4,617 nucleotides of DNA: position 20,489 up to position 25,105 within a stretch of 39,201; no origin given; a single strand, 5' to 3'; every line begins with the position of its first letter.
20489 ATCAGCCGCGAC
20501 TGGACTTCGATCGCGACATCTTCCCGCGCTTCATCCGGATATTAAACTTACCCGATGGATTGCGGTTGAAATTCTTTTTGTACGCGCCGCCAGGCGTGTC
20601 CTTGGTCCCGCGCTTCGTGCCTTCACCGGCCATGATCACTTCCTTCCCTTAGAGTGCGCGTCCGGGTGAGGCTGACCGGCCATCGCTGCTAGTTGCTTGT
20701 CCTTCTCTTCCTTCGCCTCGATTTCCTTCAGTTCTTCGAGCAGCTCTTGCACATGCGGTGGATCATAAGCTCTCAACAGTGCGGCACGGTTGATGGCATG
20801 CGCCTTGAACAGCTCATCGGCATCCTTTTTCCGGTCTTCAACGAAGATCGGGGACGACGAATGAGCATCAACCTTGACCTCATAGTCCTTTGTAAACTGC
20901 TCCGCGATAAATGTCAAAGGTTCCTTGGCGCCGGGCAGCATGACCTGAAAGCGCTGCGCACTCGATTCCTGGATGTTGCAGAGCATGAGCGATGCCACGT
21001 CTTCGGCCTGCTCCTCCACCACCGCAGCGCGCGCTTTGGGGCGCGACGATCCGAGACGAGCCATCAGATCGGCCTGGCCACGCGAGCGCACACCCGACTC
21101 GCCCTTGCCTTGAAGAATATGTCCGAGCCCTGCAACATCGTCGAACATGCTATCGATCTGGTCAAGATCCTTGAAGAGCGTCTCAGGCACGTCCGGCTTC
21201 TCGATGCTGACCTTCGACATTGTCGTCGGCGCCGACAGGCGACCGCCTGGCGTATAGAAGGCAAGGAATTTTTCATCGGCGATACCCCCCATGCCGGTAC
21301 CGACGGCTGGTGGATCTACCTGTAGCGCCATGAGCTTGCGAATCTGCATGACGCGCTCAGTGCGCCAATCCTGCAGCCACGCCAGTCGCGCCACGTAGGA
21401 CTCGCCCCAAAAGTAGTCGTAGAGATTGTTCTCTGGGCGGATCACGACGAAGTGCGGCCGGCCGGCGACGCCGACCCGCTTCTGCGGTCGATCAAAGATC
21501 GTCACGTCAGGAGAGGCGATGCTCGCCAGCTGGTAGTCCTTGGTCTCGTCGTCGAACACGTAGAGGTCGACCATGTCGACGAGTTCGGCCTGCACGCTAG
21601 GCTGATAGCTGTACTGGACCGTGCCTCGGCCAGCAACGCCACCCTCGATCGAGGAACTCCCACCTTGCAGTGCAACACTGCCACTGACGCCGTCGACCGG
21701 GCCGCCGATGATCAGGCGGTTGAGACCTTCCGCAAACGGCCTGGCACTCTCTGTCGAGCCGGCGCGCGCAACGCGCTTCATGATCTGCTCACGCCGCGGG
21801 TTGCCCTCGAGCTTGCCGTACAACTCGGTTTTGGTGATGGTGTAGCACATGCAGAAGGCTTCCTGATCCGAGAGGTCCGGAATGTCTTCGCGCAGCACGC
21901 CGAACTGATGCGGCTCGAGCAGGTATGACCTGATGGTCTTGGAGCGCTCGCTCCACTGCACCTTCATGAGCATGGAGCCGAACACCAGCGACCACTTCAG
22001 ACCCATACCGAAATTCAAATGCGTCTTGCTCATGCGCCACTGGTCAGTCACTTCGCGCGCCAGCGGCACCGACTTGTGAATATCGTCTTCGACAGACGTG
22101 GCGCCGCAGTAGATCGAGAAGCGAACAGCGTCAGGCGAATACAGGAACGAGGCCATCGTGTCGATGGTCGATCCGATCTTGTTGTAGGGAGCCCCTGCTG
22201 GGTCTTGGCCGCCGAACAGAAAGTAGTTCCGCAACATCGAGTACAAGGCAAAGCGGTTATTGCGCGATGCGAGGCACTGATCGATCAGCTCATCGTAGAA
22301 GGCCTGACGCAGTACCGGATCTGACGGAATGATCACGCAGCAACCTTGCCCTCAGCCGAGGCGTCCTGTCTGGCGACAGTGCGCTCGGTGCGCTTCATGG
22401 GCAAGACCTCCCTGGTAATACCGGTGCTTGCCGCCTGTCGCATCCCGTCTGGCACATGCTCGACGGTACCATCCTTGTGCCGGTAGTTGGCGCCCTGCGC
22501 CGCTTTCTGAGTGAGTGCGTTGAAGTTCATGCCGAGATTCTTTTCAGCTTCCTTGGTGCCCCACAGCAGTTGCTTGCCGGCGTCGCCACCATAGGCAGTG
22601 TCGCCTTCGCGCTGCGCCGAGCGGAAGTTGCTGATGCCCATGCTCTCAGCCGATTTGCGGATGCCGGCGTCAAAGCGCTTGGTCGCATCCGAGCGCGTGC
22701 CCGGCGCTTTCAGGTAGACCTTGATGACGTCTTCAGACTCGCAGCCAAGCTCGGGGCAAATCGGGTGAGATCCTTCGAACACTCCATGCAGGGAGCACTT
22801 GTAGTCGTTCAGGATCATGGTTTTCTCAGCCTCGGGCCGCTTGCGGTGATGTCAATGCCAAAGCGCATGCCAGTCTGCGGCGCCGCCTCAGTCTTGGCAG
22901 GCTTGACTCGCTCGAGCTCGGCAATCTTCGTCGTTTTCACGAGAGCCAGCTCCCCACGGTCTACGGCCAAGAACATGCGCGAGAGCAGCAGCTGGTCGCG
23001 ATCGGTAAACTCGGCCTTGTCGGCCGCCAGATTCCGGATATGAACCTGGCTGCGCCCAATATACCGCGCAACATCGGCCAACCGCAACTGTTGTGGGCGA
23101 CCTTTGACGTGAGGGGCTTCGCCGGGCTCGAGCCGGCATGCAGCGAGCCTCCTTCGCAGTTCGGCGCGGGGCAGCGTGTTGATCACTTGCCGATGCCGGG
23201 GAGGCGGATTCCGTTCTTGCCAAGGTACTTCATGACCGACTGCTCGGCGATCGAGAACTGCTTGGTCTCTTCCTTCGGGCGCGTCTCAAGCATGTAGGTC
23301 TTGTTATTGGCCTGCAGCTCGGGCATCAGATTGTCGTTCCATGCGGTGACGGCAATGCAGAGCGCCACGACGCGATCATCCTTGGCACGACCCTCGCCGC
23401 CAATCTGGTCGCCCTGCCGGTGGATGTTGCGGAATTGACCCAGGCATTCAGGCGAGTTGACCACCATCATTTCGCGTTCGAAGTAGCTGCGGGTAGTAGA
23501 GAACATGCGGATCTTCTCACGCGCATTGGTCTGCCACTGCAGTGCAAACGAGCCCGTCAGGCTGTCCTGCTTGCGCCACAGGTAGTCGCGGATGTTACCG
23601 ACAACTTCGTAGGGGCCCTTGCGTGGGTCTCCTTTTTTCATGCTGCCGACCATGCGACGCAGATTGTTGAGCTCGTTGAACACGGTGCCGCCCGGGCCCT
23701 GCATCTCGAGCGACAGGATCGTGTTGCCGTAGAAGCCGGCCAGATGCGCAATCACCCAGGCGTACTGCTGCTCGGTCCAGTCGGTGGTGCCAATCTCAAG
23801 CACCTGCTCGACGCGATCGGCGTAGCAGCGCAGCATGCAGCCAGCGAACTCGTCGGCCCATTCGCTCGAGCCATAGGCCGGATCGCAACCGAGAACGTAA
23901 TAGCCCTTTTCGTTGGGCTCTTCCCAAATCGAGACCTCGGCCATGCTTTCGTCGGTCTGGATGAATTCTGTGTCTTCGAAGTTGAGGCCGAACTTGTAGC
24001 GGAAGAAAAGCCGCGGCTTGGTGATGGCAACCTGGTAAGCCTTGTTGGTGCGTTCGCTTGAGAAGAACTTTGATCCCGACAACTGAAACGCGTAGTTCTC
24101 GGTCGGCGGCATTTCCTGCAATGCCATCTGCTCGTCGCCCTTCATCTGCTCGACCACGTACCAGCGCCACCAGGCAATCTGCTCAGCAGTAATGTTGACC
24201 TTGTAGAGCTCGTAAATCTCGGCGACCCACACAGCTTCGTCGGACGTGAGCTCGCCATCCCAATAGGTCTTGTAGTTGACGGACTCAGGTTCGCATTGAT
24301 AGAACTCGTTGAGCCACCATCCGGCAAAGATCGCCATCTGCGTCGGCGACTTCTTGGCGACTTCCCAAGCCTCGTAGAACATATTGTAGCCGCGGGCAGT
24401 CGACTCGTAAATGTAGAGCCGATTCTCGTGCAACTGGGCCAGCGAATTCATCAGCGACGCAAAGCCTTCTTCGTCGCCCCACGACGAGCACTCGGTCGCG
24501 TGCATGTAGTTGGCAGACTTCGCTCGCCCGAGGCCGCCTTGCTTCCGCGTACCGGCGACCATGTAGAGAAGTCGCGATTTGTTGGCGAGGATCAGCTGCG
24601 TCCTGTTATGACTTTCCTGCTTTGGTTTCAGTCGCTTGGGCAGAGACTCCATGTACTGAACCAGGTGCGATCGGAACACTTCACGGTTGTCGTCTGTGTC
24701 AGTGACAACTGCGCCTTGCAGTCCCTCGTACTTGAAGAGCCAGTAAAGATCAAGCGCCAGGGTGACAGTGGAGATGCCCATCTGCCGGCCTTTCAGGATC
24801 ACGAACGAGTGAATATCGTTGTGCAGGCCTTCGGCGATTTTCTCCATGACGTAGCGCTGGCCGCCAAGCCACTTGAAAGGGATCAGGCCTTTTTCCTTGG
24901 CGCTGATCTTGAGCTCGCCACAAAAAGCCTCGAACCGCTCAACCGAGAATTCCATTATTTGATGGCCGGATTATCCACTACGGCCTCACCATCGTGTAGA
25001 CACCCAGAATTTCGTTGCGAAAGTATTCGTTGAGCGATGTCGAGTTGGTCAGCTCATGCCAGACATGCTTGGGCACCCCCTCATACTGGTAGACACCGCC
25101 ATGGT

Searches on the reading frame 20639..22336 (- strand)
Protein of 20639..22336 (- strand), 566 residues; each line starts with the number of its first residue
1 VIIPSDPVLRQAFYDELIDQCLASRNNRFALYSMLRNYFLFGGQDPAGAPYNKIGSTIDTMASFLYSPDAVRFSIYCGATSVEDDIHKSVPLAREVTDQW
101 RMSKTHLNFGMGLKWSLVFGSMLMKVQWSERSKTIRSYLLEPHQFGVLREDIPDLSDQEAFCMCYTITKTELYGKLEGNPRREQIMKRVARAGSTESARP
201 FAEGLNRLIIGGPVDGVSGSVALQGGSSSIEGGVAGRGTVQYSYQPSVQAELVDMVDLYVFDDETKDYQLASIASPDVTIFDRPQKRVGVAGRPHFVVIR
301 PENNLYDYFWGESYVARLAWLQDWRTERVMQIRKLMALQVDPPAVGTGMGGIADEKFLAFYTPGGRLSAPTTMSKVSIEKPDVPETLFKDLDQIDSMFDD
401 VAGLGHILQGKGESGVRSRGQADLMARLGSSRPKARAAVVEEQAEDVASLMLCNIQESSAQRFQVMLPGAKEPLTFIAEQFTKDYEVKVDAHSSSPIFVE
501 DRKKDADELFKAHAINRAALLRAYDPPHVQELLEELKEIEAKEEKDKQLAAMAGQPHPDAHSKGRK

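Call 9: find_related_loci(query=window:20639-22336:-, collection=viral_contigs, flank=5000)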
Query window:20639-22336:- (566 aa) in viral_contigs; peptide patterns used: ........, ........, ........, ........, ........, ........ (x = any residue, [..] = any of these).
23 stretches matched a pattern; 20 encode a relative of the query (tblastn E <= 1e-3); 20 distinct loci.
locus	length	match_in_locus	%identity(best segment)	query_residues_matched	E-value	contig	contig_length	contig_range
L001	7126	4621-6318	99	1-566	0e+0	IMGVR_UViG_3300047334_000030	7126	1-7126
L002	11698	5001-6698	99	1-566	0e+0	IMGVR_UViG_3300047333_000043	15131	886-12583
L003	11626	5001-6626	60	3-545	0e+0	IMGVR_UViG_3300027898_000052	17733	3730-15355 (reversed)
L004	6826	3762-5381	61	3-540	0e+0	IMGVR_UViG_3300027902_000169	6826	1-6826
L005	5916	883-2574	57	3-564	0e+0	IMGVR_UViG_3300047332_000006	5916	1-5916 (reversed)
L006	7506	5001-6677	60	1-560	0e+0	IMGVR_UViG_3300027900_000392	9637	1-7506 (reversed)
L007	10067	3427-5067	56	1-549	0e+0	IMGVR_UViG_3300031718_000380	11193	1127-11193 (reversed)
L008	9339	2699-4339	56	1-549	0e+0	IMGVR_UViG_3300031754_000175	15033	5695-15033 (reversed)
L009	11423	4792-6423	58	3-549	0e+0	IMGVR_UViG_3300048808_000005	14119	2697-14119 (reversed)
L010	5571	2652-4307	55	1-552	0e+0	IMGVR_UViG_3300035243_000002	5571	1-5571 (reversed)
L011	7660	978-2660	54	1-566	0e+0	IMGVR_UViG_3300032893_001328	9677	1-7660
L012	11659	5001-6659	55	3-554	0e+0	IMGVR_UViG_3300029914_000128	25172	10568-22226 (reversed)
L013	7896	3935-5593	55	3-554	0e+0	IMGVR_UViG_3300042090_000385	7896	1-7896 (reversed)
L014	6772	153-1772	54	3-545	0e+0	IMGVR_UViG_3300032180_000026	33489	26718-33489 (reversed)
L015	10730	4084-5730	54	3-555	0e+0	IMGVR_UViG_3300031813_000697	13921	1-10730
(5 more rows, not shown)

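Call 10: search_protein_families(library=pfam, proteins=[window:20639-22336:-], max_evalue=0.01)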
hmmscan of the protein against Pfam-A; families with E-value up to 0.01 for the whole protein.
window:20639-22336:- (566 aa): 0 families

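Call 17: search_protein_families(library=phrogs, proteins=[window:20639-22336:-], max_evalue=0.01)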
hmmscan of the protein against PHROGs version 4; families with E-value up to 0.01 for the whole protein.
window:20639-22336:- (566 aa): 0 families

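Call 28: search_dna_similar(query=window:20639-22336:-, collection=phages, mode=protein, max_rows=30, max_evalue=0.001)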
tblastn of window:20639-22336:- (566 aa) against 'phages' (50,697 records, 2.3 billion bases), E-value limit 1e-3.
Records with a match: 2; places in all: 2; records where one place covers at least 80% of the query: 2.
Best place of each record, by identity: <60% 2.
By first word of the organism name: Bacteriophage 2.
By host as written in the record: - 2.
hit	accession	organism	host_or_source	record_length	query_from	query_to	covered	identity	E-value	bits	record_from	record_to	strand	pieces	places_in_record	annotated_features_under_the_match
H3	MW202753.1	Bacteriophage sp.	Manatee Spring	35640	1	527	93%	41.1%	4e-105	353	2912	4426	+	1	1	portal protein | hypothetical protein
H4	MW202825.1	Bacteriophage sp.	Manatee Spring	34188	1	530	94%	40.9%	7e-106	355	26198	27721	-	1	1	portal protein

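Call 29: get_annotated_region(hit=H3, flank=4000)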
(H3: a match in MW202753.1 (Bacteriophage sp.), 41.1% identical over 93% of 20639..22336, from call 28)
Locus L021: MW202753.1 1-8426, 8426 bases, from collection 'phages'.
description: Bacteriophage sp. isolate ctz7E20, complete genome.
organism: Bacteriophage sp. (NCBI taxid 38018)
taxonomy: Viruses
host: -; source: Manatee Spring; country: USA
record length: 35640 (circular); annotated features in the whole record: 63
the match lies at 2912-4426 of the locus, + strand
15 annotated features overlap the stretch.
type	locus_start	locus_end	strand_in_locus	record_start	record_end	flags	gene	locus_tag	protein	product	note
CDS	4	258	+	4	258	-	-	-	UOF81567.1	hypothetical protein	-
CDS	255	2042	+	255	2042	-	-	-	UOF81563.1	terminase large subunit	-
CDS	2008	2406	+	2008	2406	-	-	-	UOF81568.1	hypothetical protein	-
CDS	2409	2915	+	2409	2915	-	-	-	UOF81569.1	hypothetical protein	-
CDS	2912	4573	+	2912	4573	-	-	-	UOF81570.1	portal protein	-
CDS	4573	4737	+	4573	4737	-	-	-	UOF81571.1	hypothetical protein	-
CDS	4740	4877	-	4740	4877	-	-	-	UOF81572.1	hypothetical protein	-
CDS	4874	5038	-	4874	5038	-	-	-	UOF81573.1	hypothetical protein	-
CDS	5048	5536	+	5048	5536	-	-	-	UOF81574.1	hypothetical protein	-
CDS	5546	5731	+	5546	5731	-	-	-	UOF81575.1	hypothetical protein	-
CDS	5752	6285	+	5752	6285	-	-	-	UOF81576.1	hypothetical protein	-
CDS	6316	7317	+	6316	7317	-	-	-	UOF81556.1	major capsid protein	-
CDS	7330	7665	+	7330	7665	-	-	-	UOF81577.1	hypothetical protein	-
CDS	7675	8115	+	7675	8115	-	-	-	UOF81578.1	hypothetical protein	-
CDS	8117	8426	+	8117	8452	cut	-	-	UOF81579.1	hypothetical protein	-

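Call 30: get_annotated_region(hit=H4, flank=4000)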
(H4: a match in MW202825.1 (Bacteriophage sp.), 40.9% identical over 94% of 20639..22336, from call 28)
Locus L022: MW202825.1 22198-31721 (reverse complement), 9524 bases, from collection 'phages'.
description: UNVERIFIED_CONTAM: Bacteriophage sp. isolate ctah5458, complete genome.
organism: Bacteriophage sp. (NCBI taxid 38018)
taxonomy: Viruses
host: -; source: Manatee Spring; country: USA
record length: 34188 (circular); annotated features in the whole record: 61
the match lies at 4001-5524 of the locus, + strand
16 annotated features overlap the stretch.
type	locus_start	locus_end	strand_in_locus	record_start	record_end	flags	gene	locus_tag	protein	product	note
CDS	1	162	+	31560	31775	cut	-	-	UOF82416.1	hypothetical protein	-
CDS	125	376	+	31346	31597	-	-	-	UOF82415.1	hypothetical protein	-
CDS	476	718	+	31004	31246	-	-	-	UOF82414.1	hypothetical protein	-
CDS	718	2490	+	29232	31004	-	-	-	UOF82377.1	terminase large subunit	-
CDS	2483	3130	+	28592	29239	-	-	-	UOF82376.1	putative s adenosylmethionine dependent methyltransferase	-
CDS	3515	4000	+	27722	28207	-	-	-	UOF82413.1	hypothetical protein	-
CDS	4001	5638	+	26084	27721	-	-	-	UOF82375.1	portal protein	-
CDS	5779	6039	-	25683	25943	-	-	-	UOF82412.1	hypothetical protein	-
CDS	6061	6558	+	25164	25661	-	-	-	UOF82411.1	hypothetical protein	-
CDS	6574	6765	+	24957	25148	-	-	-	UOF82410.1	hypothetical protein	-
CDS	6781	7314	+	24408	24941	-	-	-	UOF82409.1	hypothetical protein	-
CDS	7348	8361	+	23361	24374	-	-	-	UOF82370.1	major capsid protein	-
CDS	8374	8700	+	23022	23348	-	-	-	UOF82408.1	hypothetical protein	-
CDS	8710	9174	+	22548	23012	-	-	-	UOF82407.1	hypothetical protein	-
CDS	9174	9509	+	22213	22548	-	-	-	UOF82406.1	hypothetical protein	-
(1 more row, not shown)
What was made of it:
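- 20636..22336 (-): 566-aa portal-like gene that bounds the cassette upstream. 41%-identical GenBank relatives are annotated 'portal protein' (calls 28-30).
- GenBank relatives annotate opposite-strand ORFs here (calls 29, 30).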

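Call 38: find_related_loci(query=A2, collection=viral_contigs, flank=2500)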
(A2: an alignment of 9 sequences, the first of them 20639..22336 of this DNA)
Query A2 (566 aa) in viral_contigs; peptide patterns used: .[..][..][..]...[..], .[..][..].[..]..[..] (x = any residue, [..] = any of these).
599 stretches matched a pattern (row limit reached: there are more); 564 encode a relative of the query (tblastn E <= 1e-3); the best 80 are kept; 80 distinct loci.
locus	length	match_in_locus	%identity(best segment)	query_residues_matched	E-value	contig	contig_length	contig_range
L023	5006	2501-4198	99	1-566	0e+0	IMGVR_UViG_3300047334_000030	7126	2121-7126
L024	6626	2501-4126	60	3-545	0e+0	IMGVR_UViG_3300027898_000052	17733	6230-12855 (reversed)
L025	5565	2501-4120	61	3-540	0e+0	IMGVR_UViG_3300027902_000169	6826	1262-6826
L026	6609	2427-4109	60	1-561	0e+0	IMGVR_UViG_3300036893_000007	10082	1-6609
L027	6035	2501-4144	59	3-549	0e+0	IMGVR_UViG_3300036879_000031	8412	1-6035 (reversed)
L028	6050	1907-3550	59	3-549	0e+0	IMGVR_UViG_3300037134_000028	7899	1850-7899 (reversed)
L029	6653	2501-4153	59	3-556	0e+0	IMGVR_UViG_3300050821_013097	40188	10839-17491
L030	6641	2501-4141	56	1-549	0e+0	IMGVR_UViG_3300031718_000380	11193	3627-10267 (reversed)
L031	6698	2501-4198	58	3-566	0e+0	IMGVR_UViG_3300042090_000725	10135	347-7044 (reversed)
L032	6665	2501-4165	59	1-554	0e+0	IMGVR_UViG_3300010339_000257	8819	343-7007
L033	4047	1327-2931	57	3-542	0e+0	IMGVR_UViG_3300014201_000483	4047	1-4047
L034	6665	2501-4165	58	3-556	0e+0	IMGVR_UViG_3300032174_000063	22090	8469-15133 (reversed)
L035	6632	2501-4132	58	3-549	0e+0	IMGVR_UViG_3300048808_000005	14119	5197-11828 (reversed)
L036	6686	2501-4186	57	1-566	0e+0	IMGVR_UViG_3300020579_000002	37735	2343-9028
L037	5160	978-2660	54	1-566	0e+0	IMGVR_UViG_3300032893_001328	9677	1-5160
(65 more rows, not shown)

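Call 49: find_related_loci(query=A2, collection=genome_contigs, flank=3000)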
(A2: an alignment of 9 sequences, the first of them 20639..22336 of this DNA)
Query A2 (566 aa) in genome_contigs; peptide patterns used: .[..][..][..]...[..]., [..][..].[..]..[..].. (x = any residue, [..] = any of these).
57 stretches matched a pattern; 6 encode a relative of the query (tblastn E <= 1e-3); 6 distinct loci.
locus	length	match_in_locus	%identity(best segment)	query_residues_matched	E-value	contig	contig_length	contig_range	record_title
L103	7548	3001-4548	42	1-539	2e-122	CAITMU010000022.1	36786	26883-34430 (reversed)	MAG: uncultured beta proteobacterium isolate Kiruna2_bin-3108 genome assembly, contig: bin-3108:022/161, whole genome sh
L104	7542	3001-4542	41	1-537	2e-120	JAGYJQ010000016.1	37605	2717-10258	MAG: Balneolaceae bacterium isolate M30B45 16, whole genome shotgun sequence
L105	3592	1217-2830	39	1-564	2e-119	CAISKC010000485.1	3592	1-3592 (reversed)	MAG: uncultured Legionella sp. isolate Umea_bin-00777 genome assembly, contig: bin-00777:485/557, whole genome shotgun s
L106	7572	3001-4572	39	10-556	6e-115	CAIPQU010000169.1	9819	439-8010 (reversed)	MAG: uncultured beta proteobacterium isolate Umea2p1_bin-1447 genome assembly, contig: bin-1447:169/174, whole genome sh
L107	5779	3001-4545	36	1-539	9e-102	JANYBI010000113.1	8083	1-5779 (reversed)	MAG: Lentisphaerae bacterium isolate GL140_5_metabat_62_sub GL140_5_k141_2111464, whole genome shotgun sequence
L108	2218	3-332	44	425-539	4e-22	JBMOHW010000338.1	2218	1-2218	MAG: Terrimicrobiaceae bacterium isolate Deming_bin.375 contig213226, whole genome shotgun sequence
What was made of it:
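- Tried and rejected: The genome collection gave only MAG contigs of mixed taxonomy (call 49).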

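Call 67: search_solved_structures(query=A2, max_evalue=1)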
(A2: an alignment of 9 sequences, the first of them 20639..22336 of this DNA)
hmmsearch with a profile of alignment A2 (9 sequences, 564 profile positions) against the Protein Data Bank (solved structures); distinct sequences matched with E-value up to 1: 0.

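Call 77: search_protein_families(library=ncbifam, proteins=[window:20639-22336:-], max_evalue=1)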
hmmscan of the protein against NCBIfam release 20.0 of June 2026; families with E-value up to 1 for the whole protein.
window:20639-22336:- (566 aa): 2 families
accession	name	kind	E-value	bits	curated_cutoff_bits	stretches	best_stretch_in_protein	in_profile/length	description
NF041053.1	CobW_rel_Se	equivalog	0.06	13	180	1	93-162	98-166/195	CobW-related selenoprotein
NF003818.2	PRK05409.1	equivalog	0.13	11.8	360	1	458-541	181-262/264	HvfB family MNIO-type RiPP peptide maturase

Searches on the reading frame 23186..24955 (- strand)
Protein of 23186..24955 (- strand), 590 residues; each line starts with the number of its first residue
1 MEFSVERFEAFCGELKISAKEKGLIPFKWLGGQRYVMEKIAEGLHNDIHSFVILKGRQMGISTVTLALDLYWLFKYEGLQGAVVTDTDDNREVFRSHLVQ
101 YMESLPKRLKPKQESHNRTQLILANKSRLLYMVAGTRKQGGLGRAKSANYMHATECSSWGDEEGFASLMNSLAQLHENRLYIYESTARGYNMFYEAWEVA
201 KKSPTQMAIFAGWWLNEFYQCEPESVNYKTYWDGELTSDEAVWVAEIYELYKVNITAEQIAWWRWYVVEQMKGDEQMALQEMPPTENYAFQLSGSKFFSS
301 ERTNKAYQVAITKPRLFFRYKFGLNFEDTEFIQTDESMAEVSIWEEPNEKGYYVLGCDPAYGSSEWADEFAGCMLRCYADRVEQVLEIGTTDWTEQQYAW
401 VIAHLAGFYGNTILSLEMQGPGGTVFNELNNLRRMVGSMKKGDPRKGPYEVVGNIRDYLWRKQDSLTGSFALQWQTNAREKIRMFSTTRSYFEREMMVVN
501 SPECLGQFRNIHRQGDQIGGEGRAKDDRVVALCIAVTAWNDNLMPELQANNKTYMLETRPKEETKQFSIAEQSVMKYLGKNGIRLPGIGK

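Call 10: search_protein_families(library=pfam, proteins=[window:23186-24955:-], max_evalue=0.01)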
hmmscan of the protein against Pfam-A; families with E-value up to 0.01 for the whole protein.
window:23186-24955:- (590 aa): 0 families

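Call 17: search_protein_families(library=phrogs, proteins=[window:23186-24955:-], max_evalue=0.01)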
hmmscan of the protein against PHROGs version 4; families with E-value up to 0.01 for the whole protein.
window:23186-24955:- (590 aa): 5 families
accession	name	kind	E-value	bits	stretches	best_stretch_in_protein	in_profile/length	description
phrog_2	-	head and packaging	1.1e-14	55.1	1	21-546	259-600/807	terminase large subunit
phrog_5989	-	head and packaging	9.4e-06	26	1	51-159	159-263/347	terminase large subunit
phrog_38407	-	unknown function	2.3e-05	24.5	1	236-432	62-257/370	-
phrog_26724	-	unknown function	0.0021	18.7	1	17-116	23-115/192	-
phrog_675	-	head and packaging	0.0097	15.2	0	36-133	46-142/576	terminase large subunit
